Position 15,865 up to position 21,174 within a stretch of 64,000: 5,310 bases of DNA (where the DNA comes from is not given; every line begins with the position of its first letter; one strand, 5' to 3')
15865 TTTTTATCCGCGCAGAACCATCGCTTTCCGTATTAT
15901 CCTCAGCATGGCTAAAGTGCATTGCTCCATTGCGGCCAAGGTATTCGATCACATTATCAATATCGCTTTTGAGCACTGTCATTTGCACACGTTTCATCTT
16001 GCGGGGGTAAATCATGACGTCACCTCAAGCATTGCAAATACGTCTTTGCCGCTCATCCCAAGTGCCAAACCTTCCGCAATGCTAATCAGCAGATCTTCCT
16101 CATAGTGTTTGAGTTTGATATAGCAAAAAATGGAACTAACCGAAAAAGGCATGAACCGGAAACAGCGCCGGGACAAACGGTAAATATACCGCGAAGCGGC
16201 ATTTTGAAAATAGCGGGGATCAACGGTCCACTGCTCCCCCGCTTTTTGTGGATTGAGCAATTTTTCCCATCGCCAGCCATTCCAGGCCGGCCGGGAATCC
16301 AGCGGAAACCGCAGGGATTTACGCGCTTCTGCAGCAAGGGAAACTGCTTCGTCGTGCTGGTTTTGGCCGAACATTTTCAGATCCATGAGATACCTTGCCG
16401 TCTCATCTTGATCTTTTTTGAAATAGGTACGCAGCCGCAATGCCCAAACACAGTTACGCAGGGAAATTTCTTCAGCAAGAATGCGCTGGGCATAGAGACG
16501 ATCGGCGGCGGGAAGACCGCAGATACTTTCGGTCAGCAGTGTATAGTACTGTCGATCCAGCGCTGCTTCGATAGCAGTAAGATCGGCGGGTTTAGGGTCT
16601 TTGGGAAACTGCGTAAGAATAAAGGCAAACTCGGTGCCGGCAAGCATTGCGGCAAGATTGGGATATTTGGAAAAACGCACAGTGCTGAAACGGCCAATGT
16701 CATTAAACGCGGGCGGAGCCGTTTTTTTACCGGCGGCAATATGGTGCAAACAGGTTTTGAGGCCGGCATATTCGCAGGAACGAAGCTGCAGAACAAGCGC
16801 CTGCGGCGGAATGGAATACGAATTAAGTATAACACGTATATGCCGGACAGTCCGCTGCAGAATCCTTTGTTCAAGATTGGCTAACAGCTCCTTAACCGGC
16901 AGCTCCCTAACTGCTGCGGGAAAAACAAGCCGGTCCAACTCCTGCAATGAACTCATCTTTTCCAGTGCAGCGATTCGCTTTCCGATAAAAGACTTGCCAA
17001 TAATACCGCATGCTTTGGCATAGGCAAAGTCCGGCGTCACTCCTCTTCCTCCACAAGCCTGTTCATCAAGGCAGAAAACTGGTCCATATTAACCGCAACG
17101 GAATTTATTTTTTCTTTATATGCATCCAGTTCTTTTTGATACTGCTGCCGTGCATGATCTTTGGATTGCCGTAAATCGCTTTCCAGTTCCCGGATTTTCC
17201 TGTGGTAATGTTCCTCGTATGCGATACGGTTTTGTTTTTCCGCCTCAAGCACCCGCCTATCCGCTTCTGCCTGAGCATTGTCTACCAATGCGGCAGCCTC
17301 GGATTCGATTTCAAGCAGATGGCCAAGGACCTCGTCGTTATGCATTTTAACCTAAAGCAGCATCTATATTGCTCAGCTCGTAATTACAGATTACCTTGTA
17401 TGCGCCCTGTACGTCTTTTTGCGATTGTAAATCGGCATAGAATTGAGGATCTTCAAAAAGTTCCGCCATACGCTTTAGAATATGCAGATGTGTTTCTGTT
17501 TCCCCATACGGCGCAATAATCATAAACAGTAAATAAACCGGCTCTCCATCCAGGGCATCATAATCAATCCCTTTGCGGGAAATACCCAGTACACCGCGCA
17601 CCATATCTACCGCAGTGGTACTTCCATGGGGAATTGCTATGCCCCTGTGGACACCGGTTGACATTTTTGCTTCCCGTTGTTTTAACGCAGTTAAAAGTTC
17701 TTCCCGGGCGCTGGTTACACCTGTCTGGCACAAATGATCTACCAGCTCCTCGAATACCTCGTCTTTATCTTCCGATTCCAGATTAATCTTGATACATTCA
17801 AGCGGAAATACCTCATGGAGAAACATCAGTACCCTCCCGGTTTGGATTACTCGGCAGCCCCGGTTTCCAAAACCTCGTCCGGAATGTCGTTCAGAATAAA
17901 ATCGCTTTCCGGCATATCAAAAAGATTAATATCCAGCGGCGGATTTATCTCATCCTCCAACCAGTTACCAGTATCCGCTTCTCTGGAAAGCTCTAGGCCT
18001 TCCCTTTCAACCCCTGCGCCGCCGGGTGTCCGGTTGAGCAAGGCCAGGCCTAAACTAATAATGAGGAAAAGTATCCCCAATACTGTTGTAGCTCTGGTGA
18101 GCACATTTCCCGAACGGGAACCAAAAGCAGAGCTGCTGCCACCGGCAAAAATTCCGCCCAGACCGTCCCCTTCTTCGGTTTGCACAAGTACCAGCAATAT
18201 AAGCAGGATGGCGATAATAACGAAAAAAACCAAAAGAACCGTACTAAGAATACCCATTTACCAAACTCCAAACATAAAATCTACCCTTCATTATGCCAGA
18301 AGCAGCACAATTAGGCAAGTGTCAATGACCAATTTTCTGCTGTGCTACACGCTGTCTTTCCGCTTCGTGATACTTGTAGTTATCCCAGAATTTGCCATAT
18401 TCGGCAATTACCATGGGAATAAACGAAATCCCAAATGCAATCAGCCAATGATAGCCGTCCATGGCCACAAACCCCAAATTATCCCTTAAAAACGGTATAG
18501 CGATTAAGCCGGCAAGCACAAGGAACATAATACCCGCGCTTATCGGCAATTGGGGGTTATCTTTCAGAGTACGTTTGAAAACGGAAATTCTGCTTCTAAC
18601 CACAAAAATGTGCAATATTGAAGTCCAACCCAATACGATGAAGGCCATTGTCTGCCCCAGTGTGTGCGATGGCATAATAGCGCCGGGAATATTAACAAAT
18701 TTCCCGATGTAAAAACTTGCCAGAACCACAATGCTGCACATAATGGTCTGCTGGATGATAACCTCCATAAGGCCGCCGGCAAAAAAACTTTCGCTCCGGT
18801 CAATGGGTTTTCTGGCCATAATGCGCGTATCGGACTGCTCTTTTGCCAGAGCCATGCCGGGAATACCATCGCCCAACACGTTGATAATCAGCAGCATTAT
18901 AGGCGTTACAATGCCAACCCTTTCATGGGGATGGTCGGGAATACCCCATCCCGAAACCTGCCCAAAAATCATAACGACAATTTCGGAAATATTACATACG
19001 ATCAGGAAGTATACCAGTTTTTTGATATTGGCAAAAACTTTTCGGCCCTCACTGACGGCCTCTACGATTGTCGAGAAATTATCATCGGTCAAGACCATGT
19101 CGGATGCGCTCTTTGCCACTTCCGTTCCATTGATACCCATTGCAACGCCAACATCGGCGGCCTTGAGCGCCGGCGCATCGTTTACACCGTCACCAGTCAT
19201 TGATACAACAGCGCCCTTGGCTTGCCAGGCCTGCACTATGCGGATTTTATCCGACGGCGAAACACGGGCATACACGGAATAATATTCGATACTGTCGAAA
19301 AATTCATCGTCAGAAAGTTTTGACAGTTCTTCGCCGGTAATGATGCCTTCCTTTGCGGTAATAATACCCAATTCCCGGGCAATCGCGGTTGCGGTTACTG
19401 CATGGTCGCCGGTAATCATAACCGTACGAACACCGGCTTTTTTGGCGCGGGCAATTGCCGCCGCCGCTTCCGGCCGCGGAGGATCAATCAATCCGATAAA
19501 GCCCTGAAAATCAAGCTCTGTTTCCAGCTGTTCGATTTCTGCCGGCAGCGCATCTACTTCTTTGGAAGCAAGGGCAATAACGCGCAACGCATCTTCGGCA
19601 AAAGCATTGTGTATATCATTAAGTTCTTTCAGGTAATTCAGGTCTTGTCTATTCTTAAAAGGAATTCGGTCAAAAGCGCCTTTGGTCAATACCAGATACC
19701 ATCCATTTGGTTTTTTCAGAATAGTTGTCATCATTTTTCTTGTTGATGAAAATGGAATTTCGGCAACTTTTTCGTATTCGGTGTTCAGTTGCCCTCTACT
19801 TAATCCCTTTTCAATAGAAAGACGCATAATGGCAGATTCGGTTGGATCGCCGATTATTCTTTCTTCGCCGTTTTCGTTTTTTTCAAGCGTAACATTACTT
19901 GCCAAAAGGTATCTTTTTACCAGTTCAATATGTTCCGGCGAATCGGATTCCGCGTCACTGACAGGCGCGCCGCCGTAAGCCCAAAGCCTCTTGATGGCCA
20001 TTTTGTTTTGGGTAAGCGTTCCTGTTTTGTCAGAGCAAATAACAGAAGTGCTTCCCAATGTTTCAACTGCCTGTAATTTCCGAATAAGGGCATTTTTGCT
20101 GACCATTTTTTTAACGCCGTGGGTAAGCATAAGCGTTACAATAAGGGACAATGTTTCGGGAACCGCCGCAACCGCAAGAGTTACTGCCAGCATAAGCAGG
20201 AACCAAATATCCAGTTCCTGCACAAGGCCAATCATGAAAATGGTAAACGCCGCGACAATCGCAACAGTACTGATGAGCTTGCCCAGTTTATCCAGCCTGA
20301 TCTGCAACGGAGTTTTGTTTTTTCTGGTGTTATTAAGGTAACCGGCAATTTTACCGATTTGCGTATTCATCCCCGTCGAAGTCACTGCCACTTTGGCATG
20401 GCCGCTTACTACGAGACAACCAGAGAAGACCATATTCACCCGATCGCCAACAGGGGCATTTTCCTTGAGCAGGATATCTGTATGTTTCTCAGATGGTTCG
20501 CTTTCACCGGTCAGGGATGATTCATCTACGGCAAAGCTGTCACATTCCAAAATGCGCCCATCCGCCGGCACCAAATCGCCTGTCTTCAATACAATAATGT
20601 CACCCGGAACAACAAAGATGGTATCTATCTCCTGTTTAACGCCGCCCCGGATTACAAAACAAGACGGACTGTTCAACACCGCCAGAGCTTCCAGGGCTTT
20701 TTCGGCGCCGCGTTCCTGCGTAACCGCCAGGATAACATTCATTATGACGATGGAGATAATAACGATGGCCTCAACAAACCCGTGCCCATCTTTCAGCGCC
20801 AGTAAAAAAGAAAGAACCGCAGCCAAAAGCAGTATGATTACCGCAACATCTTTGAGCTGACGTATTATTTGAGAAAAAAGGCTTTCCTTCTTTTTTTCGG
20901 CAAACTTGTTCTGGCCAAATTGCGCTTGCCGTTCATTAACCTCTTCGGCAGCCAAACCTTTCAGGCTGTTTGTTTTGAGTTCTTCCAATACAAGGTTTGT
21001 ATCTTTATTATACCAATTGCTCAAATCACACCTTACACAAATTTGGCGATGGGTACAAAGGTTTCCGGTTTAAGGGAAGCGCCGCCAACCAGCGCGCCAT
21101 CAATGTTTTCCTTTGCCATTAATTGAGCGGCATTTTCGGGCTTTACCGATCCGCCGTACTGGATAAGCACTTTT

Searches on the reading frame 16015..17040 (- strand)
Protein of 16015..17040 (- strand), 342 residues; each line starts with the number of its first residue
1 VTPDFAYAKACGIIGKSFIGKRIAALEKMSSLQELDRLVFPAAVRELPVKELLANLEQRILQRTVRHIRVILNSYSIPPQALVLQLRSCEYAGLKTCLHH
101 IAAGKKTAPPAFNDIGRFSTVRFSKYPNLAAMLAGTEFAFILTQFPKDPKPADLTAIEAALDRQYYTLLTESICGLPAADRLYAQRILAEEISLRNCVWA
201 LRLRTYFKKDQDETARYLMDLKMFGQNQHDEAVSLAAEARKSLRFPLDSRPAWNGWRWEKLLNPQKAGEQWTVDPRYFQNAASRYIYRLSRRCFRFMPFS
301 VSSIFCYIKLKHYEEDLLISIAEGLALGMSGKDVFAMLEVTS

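Call 88: search_protein_families(library=pfam, proteins=[window:16015-17040:-], max_evalue=0.00001)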
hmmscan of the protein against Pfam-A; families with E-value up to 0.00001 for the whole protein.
window:16015-17040:- (342 aa): 1 family
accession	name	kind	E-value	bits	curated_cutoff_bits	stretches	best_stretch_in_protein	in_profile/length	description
PF01992.21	vATP-synt_AC39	-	1.5e-23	84.1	29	1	54-330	55-332/339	ATP synthase (C/AC39) subunit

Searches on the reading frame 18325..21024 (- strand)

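Call 88: search_protein_families(library=pfam, proteins=[window:18325-21024:-], max_evalue=0.00001)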
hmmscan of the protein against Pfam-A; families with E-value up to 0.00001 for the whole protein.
window:18325-21024:- (900 aa): 7 families
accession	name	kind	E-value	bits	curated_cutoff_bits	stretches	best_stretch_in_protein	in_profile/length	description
PF00122.25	E1-E2_ATPase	-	1.3e-51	175.2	28.1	1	118-308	3-179/181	E1-E2 ATPase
PF00689.26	Cation_ATPase_C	-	3.3e-33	115.3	27.3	1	707-879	5-174/175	Cation transporting ATPase, C-terminus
PF00702.32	Hydrolase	-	5.2e-23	82.9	26.4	1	328-624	3-191/191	haloacid dehalogenase-like hydrolase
PF00690.31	Cation_ATPase_N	-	5.9e-20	71.1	20.4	1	4-72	1-69/69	Cation transporter/ATPase, N-terminus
PF13246.12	Cation_ATPase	-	2.3e-19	69.6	21.7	1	374-454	2-84/91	Cation transport ATPase (P-type)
PF08282.18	Hydrolase_3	-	8.6e-06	26.1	20.9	0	598-655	197-253/255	haloacid dehalogenase-like hydrolase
PF12710.13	HAD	-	8.9e-06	26.7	27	0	516-621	86-189/189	haloacid dehalogenase-like hydrolase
